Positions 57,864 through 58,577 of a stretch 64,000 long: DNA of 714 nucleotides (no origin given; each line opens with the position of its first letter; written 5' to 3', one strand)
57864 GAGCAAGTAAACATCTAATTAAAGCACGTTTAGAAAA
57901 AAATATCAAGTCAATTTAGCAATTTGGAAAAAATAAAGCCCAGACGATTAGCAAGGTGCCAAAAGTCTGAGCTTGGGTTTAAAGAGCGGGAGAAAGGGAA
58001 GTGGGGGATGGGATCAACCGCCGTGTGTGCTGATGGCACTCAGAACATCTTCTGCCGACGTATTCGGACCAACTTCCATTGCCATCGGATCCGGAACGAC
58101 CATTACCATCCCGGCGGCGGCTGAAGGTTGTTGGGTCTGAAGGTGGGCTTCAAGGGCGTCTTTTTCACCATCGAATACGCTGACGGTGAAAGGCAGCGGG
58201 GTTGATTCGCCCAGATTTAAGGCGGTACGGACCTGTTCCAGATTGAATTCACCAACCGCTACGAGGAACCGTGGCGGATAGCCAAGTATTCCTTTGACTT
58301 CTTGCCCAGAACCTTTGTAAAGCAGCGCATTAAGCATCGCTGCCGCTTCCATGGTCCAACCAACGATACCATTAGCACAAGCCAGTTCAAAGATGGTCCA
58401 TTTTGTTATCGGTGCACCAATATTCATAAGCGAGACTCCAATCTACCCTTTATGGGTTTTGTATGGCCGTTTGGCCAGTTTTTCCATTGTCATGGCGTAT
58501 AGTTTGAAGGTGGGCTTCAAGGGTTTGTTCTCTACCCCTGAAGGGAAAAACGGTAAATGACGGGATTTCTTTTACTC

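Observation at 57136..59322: GC-rich island with a duplicated module: conserved regulatory element, small Cys-rich MPIP protein, and paralogous ~130-aa proteins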

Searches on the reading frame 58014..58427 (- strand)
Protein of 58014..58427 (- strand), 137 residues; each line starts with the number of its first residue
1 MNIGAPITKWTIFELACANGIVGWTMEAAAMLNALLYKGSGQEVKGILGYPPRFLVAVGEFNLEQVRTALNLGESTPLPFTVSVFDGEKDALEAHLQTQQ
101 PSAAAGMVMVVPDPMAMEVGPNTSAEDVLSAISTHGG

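Call 6: search_protein_families(library=pfam, max_evalue=1, proteins=[window:58014-58427:-])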
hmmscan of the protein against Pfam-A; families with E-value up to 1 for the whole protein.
window:58014-58427:- (137 aa): 0 families

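Call 11: find_homologous_proteins(query=window:58014-58427:-, max_evalue=0.01)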
Query window:58014-58427:- (137 aa): 1 proteins with E <= 0.01 among 15 candidates.
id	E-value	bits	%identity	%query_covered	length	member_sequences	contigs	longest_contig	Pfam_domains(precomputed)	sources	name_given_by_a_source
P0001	2.9e-84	298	100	100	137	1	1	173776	-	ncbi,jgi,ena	ncbi:MAG: hypothetical protein WC508_00315 [Patescibacteria group bacterium]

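Call 15: find_homologous_proteins(query=A2, max_evalue=0.1)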
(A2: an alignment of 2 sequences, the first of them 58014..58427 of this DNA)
Query A2 (2 sequences) (137 aa, profile of the alignment): 1 proteins with E <= 0.1 among 100 candidates.
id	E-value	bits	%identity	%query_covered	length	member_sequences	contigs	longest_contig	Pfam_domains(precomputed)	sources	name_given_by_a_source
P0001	3.2e-72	259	100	100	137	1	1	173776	-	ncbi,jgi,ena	ncbi:MAG: hypothetical protein WC508_00315 [Patescibacteria group bacterium]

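Call 16: find_encoding_contigs(protein=P0001, flank=6000, max_places=4)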
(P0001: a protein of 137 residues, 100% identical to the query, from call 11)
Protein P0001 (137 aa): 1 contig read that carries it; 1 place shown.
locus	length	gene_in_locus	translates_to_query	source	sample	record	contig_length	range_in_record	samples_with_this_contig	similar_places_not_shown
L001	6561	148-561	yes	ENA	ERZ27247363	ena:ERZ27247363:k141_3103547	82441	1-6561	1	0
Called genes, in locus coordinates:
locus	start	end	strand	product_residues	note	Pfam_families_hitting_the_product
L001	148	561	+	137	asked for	-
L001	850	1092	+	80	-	-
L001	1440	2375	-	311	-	PF01207:Dus, PF01180:DHO_dh (faint)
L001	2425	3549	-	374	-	PF06925:MGDG_synth, PF02350:Epimerase_2 (weak), PF00534:Glycos_transf_1, PF04101:Glyco_tran_28_C, PF13692:Glyco_trans_1_4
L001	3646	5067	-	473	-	PF01921:tRNA-synt_1f (faint), PF01406:tRNA-synt_1e, PF09334:tRNA-synt_1g (weak)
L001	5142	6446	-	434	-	PF08245:Mur_ligase_M, PF02875:Mur_ligase_C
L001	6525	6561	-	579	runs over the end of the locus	PF03717:PBP_dimer, PF00905:Transpeptidase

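Call 23: search_protein_representatives(alignment_id=A2)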
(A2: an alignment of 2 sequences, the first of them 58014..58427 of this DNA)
Query: 2 sequences, 148 profile positions. Proteins with E-value up to 0.001 (for the whole library): 6; up to 1e-10: 2; up to 1e-30: 1. The best 6 are listed.
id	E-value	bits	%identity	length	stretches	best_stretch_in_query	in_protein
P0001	1.0e-72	259.1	-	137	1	8-148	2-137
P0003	1.0e-12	64.4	-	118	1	21-115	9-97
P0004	3.1e-09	53.1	-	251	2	20-148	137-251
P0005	3.6e-09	52.9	-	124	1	22-148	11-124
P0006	7.5e-07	45.4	-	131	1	15-100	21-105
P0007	5.2e-05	39.4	-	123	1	15-112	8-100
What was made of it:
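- B family: 5 relatives among 1.84 billion representatives (call 23).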

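Call 31: find_related_loci(query=A5, collection=metagenome_contigs, flank=10000)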
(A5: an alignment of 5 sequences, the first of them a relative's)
Query A5 (118 aa) in metagenome_contigs; peptide patterns used: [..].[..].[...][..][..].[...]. (x = any residue, [..] = any of these).
53 stretches matched a pattern; 2 encode a relative of the query (tblastn E <= 1e-3); 2 distinct loci.
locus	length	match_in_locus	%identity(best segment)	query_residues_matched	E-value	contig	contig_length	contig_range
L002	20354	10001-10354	100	1-118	1e-79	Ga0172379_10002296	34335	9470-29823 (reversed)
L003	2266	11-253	36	37-117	5e-11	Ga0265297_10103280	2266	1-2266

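Call 36: predict_structure(alignment_id=A4)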
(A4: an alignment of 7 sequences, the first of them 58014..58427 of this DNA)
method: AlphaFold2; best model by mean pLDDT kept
length: 137 residues; sequences in the alignment: 7
mean_pLDDT: 74.9   pTM: 0.62
mean pLDDT of the five models: 74.9, 73.9, 73.6, 72.1, 69.3
residues with pLDDT >= 90: 21; 70-90: 65; 50-70: 39; < 50: 12
segments of 3 or more residues with pLDDT < 50: 1-3, 103-109
pLDDT, mean of each block of 10 residues (from residue 1): 67 77 77 79 69 85 89 85 92 86 50 58 71 61
secondary structure, 60 per line:
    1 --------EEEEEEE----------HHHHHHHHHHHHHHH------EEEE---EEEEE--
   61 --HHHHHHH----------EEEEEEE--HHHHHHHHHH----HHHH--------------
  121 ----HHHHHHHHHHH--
elements in order: E9-15 H26-40 E47-50 E54-58 H63-69 E80-86 H89-98 H103-106 H125-135
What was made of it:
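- AlphaFold2 pLDDT is 75, with topology beta-alpha-beta-beta-alpha-beta-alpha (call 36).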

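Call 48: find_related_loci(query=A5, collection=viral_contigs, flank=8000)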
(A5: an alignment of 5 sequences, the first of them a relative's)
Query A5 (118 aa) in viral_contigs; peptide patterns used: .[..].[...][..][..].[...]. (x = any residue, [..] = any of these).
5 stretches matched a pattern, but none encodes a relative of the query by tblastn (E <= 1e-3).
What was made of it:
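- Tried and rejected: Viral contigs held no B relative (call 48).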

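Call 54: search_protein_families(library=padloc, max_evalue=1, proteins=[window:58014-58427:-, L002:9529-9759:+, L002:9760-9963:+, P0003, P0004])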
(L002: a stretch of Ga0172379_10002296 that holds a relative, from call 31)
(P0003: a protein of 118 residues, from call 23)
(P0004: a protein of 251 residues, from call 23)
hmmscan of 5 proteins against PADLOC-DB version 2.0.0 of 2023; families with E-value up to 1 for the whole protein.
window:58014-58427:- (137 aa): 0 families

L002:9529-9759:+ (76 aa): 0 families

L002:9760-9963:+ (67 aa): 0 families

P0003 (118 aa): 0 families

P0004 (251 aa): 0 families

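Call 55: search_protein_families(library=phrogs, max_evalue=1, proteins=[window:58014-58427:-, L002:9529-9759:+, L002:9760-9963:+, P0003, P0004])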
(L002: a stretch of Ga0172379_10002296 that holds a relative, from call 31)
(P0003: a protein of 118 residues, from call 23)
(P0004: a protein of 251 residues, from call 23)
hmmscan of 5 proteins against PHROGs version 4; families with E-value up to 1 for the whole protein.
window:58014-58427:- (137 aa): 0 families

L002:9529-9759:+ (76 aa): 0 families

L002:9760-9963:+ (67 aa): 0 families

P0003 (118 aa): 0 families

P0004 (251 aa): 0 families

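Call 56: search_protein_families(library=ncbifam, max_evalue=1, proteins=[window:58014-58427:-, L002:9529-9759:+, L002:9760-9963:+, P0003, P0004])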
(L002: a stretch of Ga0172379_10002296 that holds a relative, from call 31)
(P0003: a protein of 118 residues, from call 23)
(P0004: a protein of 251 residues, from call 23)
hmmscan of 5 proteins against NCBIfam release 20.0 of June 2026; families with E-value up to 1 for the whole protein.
window:58014-58427:- (137 aa): 1 family
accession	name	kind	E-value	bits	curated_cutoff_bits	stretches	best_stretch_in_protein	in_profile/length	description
NF006512.0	PRK08955.1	equivalog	0.15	11.4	563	1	29-58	254-283/334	glyceraldehyde-3-phosphate dehydrogenase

L002:9529-9759:+ (76 aa): 0 families

L002:9760-9963:+ (67 aa): 0 families

P0003 (118 aa): 0 families

P0004 (251 aa): 0 families

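Call 66: search_solved_structures(query=A4, max_evalue=10)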
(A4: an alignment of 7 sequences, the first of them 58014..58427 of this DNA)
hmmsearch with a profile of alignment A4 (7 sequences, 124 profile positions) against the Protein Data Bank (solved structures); distinct sequences matched with E-value up to 10: 2.
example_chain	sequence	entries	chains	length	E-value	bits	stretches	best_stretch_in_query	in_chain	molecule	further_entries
2w3y_A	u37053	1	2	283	0.014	18.4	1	42-98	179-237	VIRULENCE FACTOR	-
7x3h_A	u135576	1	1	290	1.5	11.9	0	11-46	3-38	CBg-ParM triple mutant R204D, K230D and N234D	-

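Call 73: fold_search(model_id=the predicted structure, library=viral)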
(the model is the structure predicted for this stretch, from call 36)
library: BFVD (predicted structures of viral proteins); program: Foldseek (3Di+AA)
matches with E <= 10: 533; with E <= 0.001: 0
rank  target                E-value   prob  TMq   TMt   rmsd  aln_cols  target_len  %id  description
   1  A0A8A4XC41            5.9e-03  0.89  0.33  0.23  17.8       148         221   11  Uncharacterized protein [Emberiza pusilla Chaphamaparvovirus]
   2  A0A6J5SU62            8.0e-03  0.89  0.31  0.33  13.0       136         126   18  Uncharacterized protein [uncultured Caudovirales phage]
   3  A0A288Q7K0            5.0e-02  0.75  0.34  0.25   6.2        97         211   15  Djbp [Cyclophragma undans nucleopolyhedrovirus]
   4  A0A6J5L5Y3            6.0e-02  0.25  0.26  0.22  19.4       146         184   16  Uncharacterized protein [uncultured Caudovirales phage]
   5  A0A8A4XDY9            8.8e-02  0.60  0.38  0.30  13.9       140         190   11  Nonstructural protein 2 [Turdus pallidus Chaphamaparvovirus]
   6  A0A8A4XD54            8.8e-02  0.54  0.36  0.25  17.1       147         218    9  Uncharacterized protein [Phoenicopteridae parvo-like hybrid virus]
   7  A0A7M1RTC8            1.0e-01  0.28  0.27  0.16  19.4       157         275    8  Uncharacterized protein [uncultured phage cr130_1]
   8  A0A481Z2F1            1.1e-01  0.20  0.25  0.15  11.9       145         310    7  Uncharacterized protein [Pithovirus LCPAC101]
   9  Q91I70                1.1e-01  0.44  0.31  0.30   7.2       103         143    7  25K FP protein frameshift mutant [Helicoverpa armigera nucleopolyhedrovirus]
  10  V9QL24                1.2e-01  0.60  0.33  0.37   5.9        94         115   15  (no name in the UniProt tables at hand)
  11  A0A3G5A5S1            1.3e-01  0.25  0.26  0.27  15.1       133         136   11  RRM domain-containing protein (Fragment) [Homavirus sp.]
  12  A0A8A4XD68            1.4e-01  0.44  0.34  0.29  16.1       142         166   10  Uncharacterized protein [Luscinia sibilans parvoviridae sp.]
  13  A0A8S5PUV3            1.5e-01  0.28  0.30  0.15  14.3       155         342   11  Uncharacterized protein [Siphoviridae sp. ct9GL2]
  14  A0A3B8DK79            1.5e-01  0.20  0.25  0.23  15.6       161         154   11  (no name in the UniProt tables at hand)
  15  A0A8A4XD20            1.5e-01  0.60  0.41  0.31  11.9       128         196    8  Uncharacterized protein [Grus japonensis Chaphamaparvovirus]
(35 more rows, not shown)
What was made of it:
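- Tried and rejected: Foldseek against BFVD gave TM-scores of 0.41 or below (call 73).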

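Call 77: find_encoding_contigs(protein=P0004, flank=6000)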
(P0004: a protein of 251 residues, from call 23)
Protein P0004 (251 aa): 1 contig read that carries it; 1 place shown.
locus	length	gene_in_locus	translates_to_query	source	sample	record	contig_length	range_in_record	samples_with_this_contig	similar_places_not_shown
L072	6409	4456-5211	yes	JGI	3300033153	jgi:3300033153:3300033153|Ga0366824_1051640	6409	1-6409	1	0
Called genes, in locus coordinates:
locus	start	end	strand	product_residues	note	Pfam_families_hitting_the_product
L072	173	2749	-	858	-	PF26449:DUF8128, PF02534:T4SS-DNA_transf, PF10412:TrwB_AAD_bind, PF12696:TraG-D_C (weak)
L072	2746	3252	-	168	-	-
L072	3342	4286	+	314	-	PF01544:CorA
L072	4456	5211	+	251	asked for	-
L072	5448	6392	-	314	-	PF01207:Dus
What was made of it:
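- The neighbouring 856-858-aa protein carries T4SS-DNA_transf, TrwB_AAD_bind and TraG-D_C Pfam hits (call 77).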

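Call 80: find_encoding_contigs(protein=P0005, flank=6000)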
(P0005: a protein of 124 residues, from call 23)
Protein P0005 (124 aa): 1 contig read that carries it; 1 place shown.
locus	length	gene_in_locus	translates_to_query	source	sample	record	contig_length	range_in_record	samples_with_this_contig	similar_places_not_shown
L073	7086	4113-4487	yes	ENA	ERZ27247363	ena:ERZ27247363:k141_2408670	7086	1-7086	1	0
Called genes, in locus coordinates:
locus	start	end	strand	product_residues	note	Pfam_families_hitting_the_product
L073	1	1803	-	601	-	?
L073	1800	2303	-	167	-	-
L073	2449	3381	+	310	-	PF01544:CorA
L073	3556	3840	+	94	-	-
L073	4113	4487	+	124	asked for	-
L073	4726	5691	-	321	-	PF01207:Dus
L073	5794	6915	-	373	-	PF06925:MGDG_synth, PF00534:Glycos_transf_1, PF04101:Glyco_tran_28_C, PF13692:Glyco_trans_1_4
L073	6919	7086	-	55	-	?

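Call 81: find_encoding_contigs(protein=P0007, flank=6000)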
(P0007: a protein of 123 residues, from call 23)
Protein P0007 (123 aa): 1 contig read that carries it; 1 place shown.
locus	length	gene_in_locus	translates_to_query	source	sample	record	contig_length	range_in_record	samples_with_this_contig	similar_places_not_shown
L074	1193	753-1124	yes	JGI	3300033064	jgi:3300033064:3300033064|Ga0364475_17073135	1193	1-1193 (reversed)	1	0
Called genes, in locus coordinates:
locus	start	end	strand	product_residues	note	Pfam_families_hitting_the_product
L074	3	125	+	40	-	?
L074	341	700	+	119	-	-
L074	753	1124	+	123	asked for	-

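Call 82: find_encoding_contigs(protein=P0006, flank=6000)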
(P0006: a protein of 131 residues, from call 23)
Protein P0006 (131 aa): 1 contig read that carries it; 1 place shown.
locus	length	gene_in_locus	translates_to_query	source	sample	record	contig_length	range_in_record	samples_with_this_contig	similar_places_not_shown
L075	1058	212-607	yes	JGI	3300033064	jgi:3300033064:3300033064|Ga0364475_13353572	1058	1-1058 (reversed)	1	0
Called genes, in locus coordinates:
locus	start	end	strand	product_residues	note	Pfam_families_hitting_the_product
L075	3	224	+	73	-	?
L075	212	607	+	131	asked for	-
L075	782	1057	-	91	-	?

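Call 96: search_protein_families(library=pfam, alignment_id=A4, max_evalue=10)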
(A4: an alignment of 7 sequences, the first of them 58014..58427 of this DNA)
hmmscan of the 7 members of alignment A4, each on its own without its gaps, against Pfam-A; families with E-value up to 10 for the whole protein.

A. member 1, window:58014-58427:- (137 aa): 0 families

B. families by the number of members that match (of 7 scanned): 1 family
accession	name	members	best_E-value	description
PF25369.1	SH3_VIII-1_N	1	0.2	Myosin-1-like, N-terminal SH3 domain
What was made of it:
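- On Type II toxin-antitoxin system: Pfam, NCBIfam and PADLOC give no hit (calls 6, 54, 56, 96).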

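Call 107: search_dna_similar(query=window:58014-58427:-, collection=phages, mode=protein, max_evalue=0.01, max_rows=5)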
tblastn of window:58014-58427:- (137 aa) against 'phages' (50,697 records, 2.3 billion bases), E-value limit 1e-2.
No match.

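Call 108: search_dna_similar(query=L073:3864-4094:+, collection=phages, mode=protein, max_evalue=0.01, max_rows=5)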
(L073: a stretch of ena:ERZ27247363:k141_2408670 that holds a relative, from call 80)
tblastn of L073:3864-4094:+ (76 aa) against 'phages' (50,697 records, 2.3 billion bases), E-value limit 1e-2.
No match.

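Call 109: search_dna_similar(query=window:58014-58427:-, collection=plasmids, mode=protein, max_evalue=0.01, max_rows=5)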
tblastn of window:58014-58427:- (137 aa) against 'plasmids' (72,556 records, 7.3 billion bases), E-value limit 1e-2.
No match.
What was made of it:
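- I found no mobility genes next to it and no copies in phages, plasmids or viral contigs (calls 48, 107-109).
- Tried and rejected: Phage and plasmid tblastn found nothing (calls 107-109).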
